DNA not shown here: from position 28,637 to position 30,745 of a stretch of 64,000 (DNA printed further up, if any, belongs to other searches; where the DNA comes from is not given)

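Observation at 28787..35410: Translationally coupled operon of three GT41 O-GlcNAc-transferase-like TPR glycosyltransferases with an embedded FkbM methyltransferase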

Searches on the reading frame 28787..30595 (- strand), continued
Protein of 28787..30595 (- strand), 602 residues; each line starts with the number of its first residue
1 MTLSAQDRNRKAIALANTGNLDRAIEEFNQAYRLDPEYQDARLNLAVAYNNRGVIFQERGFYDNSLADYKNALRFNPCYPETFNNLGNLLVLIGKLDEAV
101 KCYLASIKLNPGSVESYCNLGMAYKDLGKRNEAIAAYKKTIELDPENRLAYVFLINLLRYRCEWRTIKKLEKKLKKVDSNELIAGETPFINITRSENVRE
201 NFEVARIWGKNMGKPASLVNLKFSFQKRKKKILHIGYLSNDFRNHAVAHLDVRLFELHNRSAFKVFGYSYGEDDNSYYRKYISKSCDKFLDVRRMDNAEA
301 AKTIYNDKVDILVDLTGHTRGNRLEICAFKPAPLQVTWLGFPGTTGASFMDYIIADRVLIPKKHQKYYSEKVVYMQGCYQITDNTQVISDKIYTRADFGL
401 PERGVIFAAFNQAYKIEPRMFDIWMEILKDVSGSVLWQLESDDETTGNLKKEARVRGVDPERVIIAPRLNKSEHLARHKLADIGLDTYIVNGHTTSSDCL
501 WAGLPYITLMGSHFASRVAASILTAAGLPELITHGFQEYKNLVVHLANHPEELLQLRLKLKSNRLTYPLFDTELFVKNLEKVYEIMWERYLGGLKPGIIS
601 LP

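Call 18: search_protein_families(library=ncbifam, proteins=[window:28787-30595:-], max_evalue=0.001)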
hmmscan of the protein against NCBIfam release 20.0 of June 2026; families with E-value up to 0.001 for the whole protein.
window:28787-30595:- (602 aa): 15 families
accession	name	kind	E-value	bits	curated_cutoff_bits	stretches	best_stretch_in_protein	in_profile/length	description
NF040959.1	MamA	equivalog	2.7e-13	49.8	200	1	11-148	43-173/204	magnetosome protein MamA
TIGR02521.1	type_IV_pilW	equivalog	3.3e-13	49.7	154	1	8-155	34-176/234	type IV pilus biogenesis/stability protein PilW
NF033762.1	social_mot_Tgl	equivalog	3.4e-13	49.5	225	1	12-151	38-173/252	social motility TPR repeat lipoprotein Tgl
NF008391.2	PRK11189.1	equivalog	7.9e-12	45.3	250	1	49-147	68-166/297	lipoprotein NlpI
TIGR02917.1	PEP_TPR_lipo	equivalog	1.8e-11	42.7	312.2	1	17-176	545-697/899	XrtA/PEP-CTERM system TPR-repeat protein PrsT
NF002725.1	PRK02603.1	equivalog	1.4e-09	38.2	143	1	10-92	40-118/173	photosystem I assembly protein Ycf3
NF033758.1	gliding_GltE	equivalog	3.3e-09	36.2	225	1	40-168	80-208/411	adventurous gliding motility TPR repeat lipoprotein GltE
NF047507.1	TPR_BatC_Lepto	exception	2.9e-07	30.2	175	1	52-150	30-132/214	TPR repeat-containing protein BatC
NF047558.1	TPR_END_plus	domain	1.9e-06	27.7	32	0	11-40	5-34/56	TPR end-of-group domain-containing protein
TIGR00990.1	3a0801s09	subfamily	3.7e-06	25.9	757.25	1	26-161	315-445/615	mitochondrial import receptor subunit TOM70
NF033920.0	C39_PA2778_fam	equivalog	2.2e-05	24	150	0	64-144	174-254/255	PA2778 family cysteine peptidase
NF049992.1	NGTferase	equivalog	3.5e-05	22.6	1000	0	329-372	355-396/614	UDP-glucose:protein N-beta-glucosyltransferase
TIGR02552.1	LcrH_SycD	equivalog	0.00023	20.9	104.8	0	85-147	57-119/136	SycD/LcrH family type III secretion system chaperone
NF008520.0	PRK11447.1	equivalog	0.00065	17.6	858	0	90-178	279-366/1157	cellulose synthase complex outer membrane protein BcsC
NF040561.1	PrimPol_Msp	equivalog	0.0007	18.3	200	0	75-170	20-107/515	CRISPR-associated primase-polymerase type A1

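Call 26: find_encoding_contigs(protein=P0001, flank=10000, max_places=6)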
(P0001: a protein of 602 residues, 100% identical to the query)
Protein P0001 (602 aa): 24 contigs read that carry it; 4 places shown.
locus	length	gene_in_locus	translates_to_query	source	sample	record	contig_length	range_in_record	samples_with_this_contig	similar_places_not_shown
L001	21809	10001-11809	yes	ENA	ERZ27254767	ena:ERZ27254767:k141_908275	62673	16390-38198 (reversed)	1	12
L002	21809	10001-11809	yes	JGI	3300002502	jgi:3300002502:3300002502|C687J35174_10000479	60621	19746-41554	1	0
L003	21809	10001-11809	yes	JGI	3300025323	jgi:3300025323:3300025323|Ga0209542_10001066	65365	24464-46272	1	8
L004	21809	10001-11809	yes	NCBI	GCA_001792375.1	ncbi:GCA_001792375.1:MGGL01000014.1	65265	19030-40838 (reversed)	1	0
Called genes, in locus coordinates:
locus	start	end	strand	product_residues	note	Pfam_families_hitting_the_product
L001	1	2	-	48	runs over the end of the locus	PF02416:TatA_B_E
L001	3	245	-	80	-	PF02416:TatA_B_E (weak)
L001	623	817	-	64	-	PF02416:TatA_B_E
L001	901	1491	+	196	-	PF01195:Pept_tRNA_hydro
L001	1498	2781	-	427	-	PF05048:NosD, PF13229:Beta_helix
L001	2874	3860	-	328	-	-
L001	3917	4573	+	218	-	PF00702:Hydrolase, PF13419:HAD_2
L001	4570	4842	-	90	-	-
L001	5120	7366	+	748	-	PF00515:TPR_1 (weak), PF13424:TPR_12 (weak), PF00515:TPR_1 (weak), PF13374:TPR_10 (weak), PF13424:TPR_12, PF00515:TPR_1, PF07719:TPR_2 (weak), PF13844:Glyco_transf_41, +10 more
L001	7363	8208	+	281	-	PF02475:TRM5-TYW2_MTfase (weak), PF05050:Methyltransf_21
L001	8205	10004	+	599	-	PF00515:TPR_1 (faint), PF07719:TPR_2 (faint), PF13176:TPR_7 (faint), PF13371:TPR_9 (faint), PF13374:TPR_10 (faint), PF13414:TPR_11 (faint), PF13181:TPR_8 (weak), PF13844:Glyco_transf_41, +5 more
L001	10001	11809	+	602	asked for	PF13414:TPR_11 (weak), PF13414:TPR_11 (weak), PF00515:TPR_1 (weak), PF13414:TPR_11, PF13424:TPR_12 (weak), PF00515:TPR_1, PF13181:TPR_8, PF13844:Glyco_transf_41, +12 more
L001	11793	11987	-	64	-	-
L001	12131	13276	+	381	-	PF13173:AAA_14, PF13635:DUF4143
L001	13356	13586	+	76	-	-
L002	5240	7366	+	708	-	PF00515:TPR_1 (weak), PF13424:TPR_12 (weak), PF00515:TPR_1 (weak), PF13374:TPR_10 (weak), PF13424:TPR_12, PF00515:TPR_1, PF07719:TPR_2 (weak), PF13844:Glyco_transf_41, +9 more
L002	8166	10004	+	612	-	PF00515:TPR_1 (faint), PF07719:TPR_2 (faint), PF13374:TPR_10 (faint), PF13424:TPR_12 (faint), PF13428:TPR_14 (faint), PF13176:TPR_7 (faint), PF13181:TPR_8 (weak), PF13844:Glyco_transf_41, +5 more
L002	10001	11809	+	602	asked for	PF13414:TPR_11 (weak), PF13414:TPR_11 (weak), PF00515:TPR_1 (weak), PF13414:TPR_11, PF13424:TPR_12 (weak), PF00515:TPR_1, PF13181:TPR_8, PF13844:Glyco_transf_41, +12 more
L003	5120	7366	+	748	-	PF00515:TPR_1 (weak), PF13424:TPR_12 (weak), PF00515:TPR_1 (weak), PF13374:TPR_10 (weak), PF13424:TPR_12, PF00515:TPR_1, PF07719:TPR_2 (weak), PF13844:Glyco_transf_41, +10 more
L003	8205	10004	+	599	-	PF00515:TPR_1 (faint), PF07719:TPR_2 (faint), PF13176:TPR_7 (faint), PF13371:TPR_9 (faint), PF13374:TPR_10 (faint), PF13414:TPR_11 (faint), PF13181:TPR_8 (weak), PF13844:Glyco_transf_41, +5 more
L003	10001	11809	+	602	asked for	PF13414:TPR_11 (weak), PF13414:TPR_11 (weak), PF00515:TPR_1 (weak), PF13414:TPR_11, PF13424:TPR_12 (weak), PF00515:TPR_1, PF13181:TPR_8, PF13844:Glyco_transf_41, +12 more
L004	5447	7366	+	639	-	PF13424:TPR_12 (weak), PF00515:TPR_1 (weak), PF13374:TPR_10 (weak), PF13424:TPR_12, PF00515:TPR_1, PF07719:TPR_2 (weak), PF13414:TPR_11 (weak), PF13844:Glyco_transf_41, +7 more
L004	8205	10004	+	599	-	PF00515:TPR_1 (faint), PF07719:TPR_2 (faint), PF13176:TPR_7 (faint), PF13371:TPR_9 (faint), PF13374:TPR_10 (faint), PF13414:TPR_11 (faint), PF13181:TPR_8 (weak), PF13844:Glyco_transf_41, +5 more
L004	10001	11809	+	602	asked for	PF13414:TPR_11 (weak), PF13414:TPR_11 (weak), PF00515:TPR_1 (weak), PF13414:TPR_11, PF13424:TPR_12 (weak), PF00515:TPR_1, PF13181:TPR_8, PF13844:Glyco_transf_41, +12 more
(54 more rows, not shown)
